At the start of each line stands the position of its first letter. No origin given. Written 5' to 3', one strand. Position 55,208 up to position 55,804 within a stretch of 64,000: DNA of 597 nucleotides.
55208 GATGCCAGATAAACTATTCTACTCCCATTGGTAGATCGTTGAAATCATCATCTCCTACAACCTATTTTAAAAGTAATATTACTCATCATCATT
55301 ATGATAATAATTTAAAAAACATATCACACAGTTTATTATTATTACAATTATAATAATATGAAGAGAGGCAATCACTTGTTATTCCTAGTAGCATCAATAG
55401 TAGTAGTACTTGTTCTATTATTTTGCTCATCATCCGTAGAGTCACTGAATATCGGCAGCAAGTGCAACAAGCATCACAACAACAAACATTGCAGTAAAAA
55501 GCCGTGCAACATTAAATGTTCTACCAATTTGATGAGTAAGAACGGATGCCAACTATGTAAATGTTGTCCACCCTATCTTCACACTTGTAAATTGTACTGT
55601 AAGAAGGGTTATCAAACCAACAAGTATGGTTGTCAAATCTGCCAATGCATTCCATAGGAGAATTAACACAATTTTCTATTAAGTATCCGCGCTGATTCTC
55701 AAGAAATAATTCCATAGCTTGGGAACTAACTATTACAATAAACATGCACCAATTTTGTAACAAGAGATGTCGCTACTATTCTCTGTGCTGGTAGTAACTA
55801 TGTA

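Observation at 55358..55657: Small secreted Cys-rich peptide with duplicated GCQxCxC modules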

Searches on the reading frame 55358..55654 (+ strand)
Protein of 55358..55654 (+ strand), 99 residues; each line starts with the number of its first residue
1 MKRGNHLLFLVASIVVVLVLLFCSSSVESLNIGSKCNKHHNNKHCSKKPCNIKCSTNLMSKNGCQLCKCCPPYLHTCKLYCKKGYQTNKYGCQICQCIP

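Call 4: search_protein_families(library=pfam, proteins=[window:55358-55654:+], max_evalue=10)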
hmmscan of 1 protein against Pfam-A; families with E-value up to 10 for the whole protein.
window:55358-55654:+ (99 aa): 1 family
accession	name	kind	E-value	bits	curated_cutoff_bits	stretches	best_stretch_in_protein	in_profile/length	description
PF02822.19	Antistasin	-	3e-11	44.1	21.2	2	70-97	1-26/26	Antistasin family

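Call 5: find_homologous_proteins(query=window:55358-55654:+, max_evalue=0.001)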
Query window:55358-55654:+: no candidate shares three 5-residue words with the query. No homologue found.

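Call 6: find_encoding_contigs(protein=window:55358-55654:+, flank=10000, max_places=6)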
Protein window:55358-55654:+ (99 aa): no gene with exactly this product is on record in the collection.

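Call 27: find_homologous_proteins(query=A1, max_evalue=0.001)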
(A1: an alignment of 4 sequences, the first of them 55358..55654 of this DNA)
Query A1 (4 sequences) (99 aa, profile of the alignment): 1 proteins with E <= 0.001 among 8000 candidates.
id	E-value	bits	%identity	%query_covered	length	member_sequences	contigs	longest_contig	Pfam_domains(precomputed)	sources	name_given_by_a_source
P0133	2.2e-48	181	41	92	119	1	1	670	PF02822.20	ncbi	-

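Call 29: list_cluster_members(proteins=[P0133, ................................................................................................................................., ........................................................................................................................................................, window:55358-55654:+])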
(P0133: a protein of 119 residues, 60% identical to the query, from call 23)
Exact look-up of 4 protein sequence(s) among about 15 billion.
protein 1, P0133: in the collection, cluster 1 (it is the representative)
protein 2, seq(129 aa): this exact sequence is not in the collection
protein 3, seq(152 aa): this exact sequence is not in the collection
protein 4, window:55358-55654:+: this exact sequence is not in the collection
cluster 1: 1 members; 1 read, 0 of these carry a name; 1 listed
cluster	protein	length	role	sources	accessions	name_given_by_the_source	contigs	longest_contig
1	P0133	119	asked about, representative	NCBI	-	-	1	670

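Call 31: find_related_loci(query=A1, collection=metagenome_contigs, flank=5000)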
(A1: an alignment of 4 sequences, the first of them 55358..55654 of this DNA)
Query A1 (99 aa) in metagenome_contigs; peptide patterns used: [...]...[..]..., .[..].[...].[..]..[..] (x = any residue, [..] = any of these).
273 stretches matched a pattern; 9 encode a relative of the query (tblastn E <= 1e-3); 9 distinct loci.
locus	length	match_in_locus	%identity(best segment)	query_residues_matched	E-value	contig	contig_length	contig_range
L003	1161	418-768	47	44-99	1e-10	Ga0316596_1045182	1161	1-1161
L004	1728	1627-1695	61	77-99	5e-7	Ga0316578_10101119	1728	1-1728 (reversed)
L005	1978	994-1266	41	50-97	7e-7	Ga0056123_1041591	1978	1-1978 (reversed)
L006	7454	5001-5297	36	50-99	2e-6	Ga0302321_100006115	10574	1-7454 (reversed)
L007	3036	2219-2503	38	60-97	3e-6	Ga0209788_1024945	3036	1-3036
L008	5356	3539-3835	36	50-99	3e-6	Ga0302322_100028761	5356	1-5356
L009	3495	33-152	44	59-97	3e-6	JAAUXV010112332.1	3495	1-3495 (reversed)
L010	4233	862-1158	36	50-99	3e-6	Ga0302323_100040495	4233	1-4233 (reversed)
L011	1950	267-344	54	70-97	7e-6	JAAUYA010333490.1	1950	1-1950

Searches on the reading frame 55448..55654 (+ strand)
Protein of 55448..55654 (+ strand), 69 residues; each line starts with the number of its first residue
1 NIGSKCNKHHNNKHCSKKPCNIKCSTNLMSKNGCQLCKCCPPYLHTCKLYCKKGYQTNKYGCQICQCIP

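Call 16: search_solved_structures(query=window:55448-55654:+, max_evalue=10, show_alignments=3)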
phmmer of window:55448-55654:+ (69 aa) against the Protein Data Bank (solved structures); distinct sequences matched with E-value up to 10: 1.
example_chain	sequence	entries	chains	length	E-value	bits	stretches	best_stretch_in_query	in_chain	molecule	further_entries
1skz_A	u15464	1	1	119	0.15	15.9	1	43-67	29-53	ANTISTASIN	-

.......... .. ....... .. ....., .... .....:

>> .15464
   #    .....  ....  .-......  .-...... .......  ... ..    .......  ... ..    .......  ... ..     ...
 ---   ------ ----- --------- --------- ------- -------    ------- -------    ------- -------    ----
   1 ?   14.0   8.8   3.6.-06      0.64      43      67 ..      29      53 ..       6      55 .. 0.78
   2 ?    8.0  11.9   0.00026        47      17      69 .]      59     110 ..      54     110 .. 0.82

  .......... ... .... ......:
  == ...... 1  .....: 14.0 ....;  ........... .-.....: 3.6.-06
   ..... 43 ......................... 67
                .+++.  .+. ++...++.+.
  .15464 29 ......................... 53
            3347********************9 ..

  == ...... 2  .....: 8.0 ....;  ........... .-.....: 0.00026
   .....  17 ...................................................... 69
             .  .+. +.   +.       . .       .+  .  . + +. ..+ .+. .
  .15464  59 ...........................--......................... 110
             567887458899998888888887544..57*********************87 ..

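Call 23: search_protein_representatives(protein=window:55448-55654:+)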
Query: 69 residues. Proteins with E-value up to 0.001 (for the whole library): 78; up to 1e-10: 9; up to 1e-30: 1. The best 78 are listed.
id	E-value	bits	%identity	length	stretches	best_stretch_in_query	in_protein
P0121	1.6e-31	124.1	39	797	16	46-69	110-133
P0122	3.7e-23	97.5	35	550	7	14-68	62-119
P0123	1.5e-18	82.8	42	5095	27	39-69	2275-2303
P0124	3.8e-17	78.4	50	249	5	37-67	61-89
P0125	3.7e-16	75.2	43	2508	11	38-68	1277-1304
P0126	6.9e-13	64.8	40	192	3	14-67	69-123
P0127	2.8e-12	62.9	48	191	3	13-69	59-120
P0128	1.4e-11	60.7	38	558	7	33-69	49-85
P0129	9.7e-11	58.0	41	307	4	15-69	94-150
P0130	4.1e-10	56.0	39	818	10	46-69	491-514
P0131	2.0e-09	53.8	43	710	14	31-68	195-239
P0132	4.9e-09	52.6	42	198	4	11-67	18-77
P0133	1.0e-08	51.5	60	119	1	4-67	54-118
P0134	2.3e-08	50.5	43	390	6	40-68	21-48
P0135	3.7e-08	49.8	37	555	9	13-68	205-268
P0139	1.0e-06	45.2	41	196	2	13-67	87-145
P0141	2.1e-06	44.2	39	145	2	12-67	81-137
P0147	6.0e-06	42.7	51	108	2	37-69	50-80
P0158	2.5e-05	40.7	48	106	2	18-67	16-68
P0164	4.4e-05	40.0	39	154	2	12-69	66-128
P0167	1.1e-04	38.7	39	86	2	15-67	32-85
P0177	2.3e-04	37.7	38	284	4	12-67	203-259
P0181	3.5e-04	37.1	40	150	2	12-67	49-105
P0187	5.6e-04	36.5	35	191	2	12-67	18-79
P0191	6.5e-04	36.3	42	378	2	15-68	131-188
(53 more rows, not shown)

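Call 28: find_encoding_contigs(protein=P0133, flank=10000, max_places=5)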
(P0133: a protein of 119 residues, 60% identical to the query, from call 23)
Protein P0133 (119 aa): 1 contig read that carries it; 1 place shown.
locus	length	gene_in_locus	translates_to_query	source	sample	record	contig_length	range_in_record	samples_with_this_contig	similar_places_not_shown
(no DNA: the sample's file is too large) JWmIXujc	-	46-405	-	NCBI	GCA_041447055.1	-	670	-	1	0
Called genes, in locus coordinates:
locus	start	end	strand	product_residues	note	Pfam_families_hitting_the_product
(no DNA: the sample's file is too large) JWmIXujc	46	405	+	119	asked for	PF02822:Antistasin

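Call 30: list_cluster_members(proteins=[P0121, P0122, P0123, P0124, P0125, P0126, P0127, P0128, P0129, P0132])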
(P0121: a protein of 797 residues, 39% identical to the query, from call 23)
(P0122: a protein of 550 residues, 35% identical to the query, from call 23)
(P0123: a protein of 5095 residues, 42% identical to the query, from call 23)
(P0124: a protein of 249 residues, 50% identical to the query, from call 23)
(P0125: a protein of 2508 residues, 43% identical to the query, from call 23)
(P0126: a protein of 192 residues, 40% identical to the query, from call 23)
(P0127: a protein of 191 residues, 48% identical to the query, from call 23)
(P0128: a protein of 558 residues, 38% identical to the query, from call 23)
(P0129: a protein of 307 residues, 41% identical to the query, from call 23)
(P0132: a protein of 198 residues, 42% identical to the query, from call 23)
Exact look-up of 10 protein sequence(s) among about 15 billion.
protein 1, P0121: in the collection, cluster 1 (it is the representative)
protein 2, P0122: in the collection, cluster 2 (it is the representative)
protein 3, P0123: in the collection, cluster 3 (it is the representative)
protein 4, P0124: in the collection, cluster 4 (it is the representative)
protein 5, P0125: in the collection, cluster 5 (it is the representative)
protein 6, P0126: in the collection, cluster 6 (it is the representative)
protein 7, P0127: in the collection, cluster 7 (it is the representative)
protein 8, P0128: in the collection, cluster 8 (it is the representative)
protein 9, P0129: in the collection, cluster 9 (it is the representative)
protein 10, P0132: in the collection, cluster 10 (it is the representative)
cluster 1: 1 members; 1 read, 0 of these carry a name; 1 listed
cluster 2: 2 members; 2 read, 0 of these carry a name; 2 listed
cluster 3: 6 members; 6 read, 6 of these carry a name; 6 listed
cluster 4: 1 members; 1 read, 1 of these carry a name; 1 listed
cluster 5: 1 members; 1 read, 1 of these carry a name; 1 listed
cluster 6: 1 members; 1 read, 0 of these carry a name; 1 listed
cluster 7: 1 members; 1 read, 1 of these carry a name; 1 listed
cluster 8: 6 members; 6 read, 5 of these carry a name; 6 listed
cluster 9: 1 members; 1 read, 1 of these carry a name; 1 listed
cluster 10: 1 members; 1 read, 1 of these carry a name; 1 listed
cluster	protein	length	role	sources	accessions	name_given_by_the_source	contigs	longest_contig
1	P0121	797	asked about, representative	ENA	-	-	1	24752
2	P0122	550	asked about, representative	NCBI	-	-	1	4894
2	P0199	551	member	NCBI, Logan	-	-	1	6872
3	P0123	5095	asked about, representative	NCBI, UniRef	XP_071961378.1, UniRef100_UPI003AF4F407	uncharacterized protein [Antedon mediterranea] | uncharacterized protein isoform X2 n=1 Tax=Antedon mediterranea TaxID=105859 ...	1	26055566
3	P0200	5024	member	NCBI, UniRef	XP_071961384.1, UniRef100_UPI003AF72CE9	uncharacterized protein [Antedon mediterranea] | uncharacterized protein isoform X5 n=1 Tax=Antedon mediterranea TaxID=105859 ...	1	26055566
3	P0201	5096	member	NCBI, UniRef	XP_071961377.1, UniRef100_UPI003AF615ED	uncharacterized protein [Antedon mediterranea] | uncharacterized protein isoform X1 n=1 Tax=Antedon mediterranea TaxID=105859 ...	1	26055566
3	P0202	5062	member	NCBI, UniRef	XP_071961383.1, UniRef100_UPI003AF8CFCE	uncharacterized protein [Antedon mediterranea] | uncharacterized protein isoform X4 n=1 Tax=Antedon mediterranea TaxID=105859 ...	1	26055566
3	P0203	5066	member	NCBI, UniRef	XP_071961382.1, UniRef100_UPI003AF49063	uncharacterized protein [Antedon mediterranea] | uncharacterized protein isoform X3 n=1 Tax=Antedon mediterranea TaxID=105859 ...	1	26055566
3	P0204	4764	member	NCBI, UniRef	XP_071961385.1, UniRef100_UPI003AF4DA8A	uncharacterized protein [Antedon mediterranea] | uncharacterized protein isoform X6 n=1 Tax=Antedon mediterranea TaxID=105859 ...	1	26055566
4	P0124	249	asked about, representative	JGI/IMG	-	hypothetical protein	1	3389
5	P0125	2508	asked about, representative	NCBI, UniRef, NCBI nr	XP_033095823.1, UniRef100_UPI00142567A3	uncharacterized protein LOC117100282 [Anneissia japonica] | uncharacterized protein LOC117100282 n=1 Tax=Anneissia japonica TaxID=1529436 ...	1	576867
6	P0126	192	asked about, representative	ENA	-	-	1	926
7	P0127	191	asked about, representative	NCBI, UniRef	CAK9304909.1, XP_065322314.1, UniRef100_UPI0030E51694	unnamed protein product [Gordionus sp. m RMFG-2023] | BPTI/Kunitz domain-containing protein 4-like n=1 Tax=Gordionus sp. m RMFG-2023 ...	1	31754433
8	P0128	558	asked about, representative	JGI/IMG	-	hypothetical protein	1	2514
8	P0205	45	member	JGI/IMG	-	hypothetical protein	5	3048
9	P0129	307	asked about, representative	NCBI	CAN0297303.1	unnamed protein product, partial [Laminaria digitata]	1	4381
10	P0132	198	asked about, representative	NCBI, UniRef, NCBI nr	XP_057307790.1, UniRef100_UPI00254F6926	antistasin-like [Hydractinia symbiolongicarpus] | antistasin-like n=1 Tax=Hydractinia symbiolongicarpus TaxID=13093 RepID=UPI00254F6926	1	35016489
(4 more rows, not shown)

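Call 43: predict_structure(alignment_id=A3)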
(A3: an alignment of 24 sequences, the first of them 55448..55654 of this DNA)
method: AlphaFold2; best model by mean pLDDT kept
length: 69 residues; sequences in the alignment: 24
mean_pLDDT: 72.1   pTM: 0.49
mean pLDDT of the five models: 72.1, 70.2, 64.4, 50.9, 46.0
residues with pLDDT >= 90: 3; 70-90: 41; 50-70: 16; < 50: 9
segments of 3 or more residues with pLDDT < 50: 1-9
pLDDT, mean of each block of 10 residues (from residue 1): 43 62 78 78 71 88 87
secondary structure, 60 per line:
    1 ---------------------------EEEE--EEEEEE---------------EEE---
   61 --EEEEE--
elements in order: E28-31 E34-39 E55-57 E63-67

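Call 45: fold_search(model_id=the predicted structure, library=pdb)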
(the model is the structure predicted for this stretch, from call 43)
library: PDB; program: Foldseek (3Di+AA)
matches with E <= 10: 9; with E <= 0.001: 0
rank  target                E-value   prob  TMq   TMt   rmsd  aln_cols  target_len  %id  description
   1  3bg4_D                6.6e-01  0.21  0.30  0.43   8.0        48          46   21  The crystal structure of guamerin in complex with chymotrypsin and the development of an elastase-specific inhibitor (released 2008-07-29)
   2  1skz                  1.3e+00  0.18  0.35  0.25   9.3        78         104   23  PROTEASE INHIBITOR (released 1997-10-22)
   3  1c9p_B                1.3e+00  0.14  0.31  0.40   6.9        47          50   34  COMPLEX OF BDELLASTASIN WITH PORCINE TRYPSIN (released 2000-08-03)
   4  1hia_I                1.4e+00  0.16  0.34  0.46   7.7        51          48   22  KALLIKREIN COMPLEXED WITH HIRUSTASIN (released 1997-12-24)
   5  1c9t_G                3.3e+00  0.13  0.34  0.43   4.6        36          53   33  COMPLEX OF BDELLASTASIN WITH BOVINE TRYPSIN (released 2000-08-03)
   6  1bx8                  4.1e+00  0.08  0.32  0.42   7.6        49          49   24  HIRUSTASIN FROM HIRUDO MEDICINALIS AT 1.4 ANGSTROMS (released 1999-04-27)
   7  1bx7                  6.3e+00  0.10  0.36  0.46   4.1        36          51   33  HIRUSTASIN FROM HIRUDO MEDICINALIS AT 1.2 ANGSTROMS (released 1999-04-27)
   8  7epd_B                6.3e+00  0.01  0.18  0.04   5.9        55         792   22  Cryo-EM structure of inactive mGlu2-7 heterodimer (released 2021-06-23)
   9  2m74_MODEL_1_A        6.7e+00  0.01  0.17  0.10   8.0        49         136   24  1H, 13C and 15N assignments of the four N-terminal domains of human fibrillin-1 (released 2013-09-25)

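Call 59: list_cluster_members(proteins=[P0177, P0191, P0167, P0141, P0158, P0181, P0164, P0187, P0139, P0147])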
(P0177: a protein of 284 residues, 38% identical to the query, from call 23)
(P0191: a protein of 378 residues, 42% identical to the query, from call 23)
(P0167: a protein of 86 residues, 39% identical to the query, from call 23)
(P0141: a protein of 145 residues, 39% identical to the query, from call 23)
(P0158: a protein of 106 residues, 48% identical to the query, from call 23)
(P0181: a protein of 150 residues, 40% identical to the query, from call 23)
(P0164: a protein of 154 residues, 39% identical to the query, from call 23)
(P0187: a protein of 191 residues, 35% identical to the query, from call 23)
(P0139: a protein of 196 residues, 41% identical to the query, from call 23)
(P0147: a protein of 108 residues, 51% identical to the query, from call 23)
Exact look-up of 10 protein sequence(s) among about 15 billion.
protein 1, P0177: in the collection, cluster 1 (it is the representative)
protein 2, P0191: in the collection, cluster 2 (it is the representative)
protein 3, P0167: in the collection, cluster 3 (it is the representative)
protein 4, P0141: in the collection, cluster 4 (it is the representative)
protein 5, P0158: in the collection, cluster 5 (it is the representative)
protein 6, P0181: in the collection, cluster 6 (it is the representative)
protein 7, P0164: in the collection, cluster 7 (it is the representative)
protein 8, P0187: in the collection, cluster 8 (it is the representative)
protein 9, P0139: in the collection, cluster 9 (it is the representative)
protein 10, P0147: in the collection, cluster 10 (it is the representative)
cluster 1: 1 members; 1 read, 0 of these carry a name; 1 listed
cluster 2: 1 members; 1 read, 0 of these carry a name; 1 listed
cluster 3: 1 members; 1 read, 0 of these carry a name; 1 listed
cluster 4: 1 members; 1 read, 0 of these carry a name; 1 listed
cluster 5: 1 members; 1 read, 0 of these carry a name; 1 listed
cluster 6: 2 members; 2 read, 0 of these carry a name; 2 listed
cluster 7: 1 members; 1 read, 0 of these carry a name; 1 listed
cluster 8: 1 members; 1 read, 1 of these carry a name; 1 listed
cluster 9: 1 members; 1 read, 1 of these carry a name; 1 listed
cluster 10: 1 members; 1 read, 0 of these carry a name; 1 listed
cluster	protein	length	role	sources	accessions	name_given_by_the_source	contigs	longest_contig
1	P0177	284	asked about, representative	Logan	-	-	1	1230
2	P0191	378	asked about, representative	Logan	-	-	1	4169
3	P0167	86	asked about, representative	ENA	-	-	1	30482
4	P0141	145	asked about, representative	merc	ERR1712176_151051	-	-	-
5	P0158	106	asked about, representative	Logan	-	-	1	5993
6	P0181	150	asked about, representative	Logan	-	-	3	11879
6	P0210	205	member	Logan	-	-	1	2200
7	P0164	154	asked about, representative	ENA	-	-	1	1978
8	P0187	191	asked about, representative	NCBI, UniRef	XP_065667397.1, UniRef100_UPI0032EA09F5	antistasin-like isoform X2 [Hydra vulgaris] | antistasin-like isoform X2 n=1 Tax=Hydra vulgaris TaxID=6087 RepID=UPI0032EA09F5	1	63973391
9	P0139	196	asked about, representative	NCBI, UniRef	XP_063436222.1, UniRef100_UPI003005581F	antistasin-like [Mytilus trossulus] | antistasin-like n=1 Tax=Mytilus trossulus TaxID=6551 RepID=UPI003005581F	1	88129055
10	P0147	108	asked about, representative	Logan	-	-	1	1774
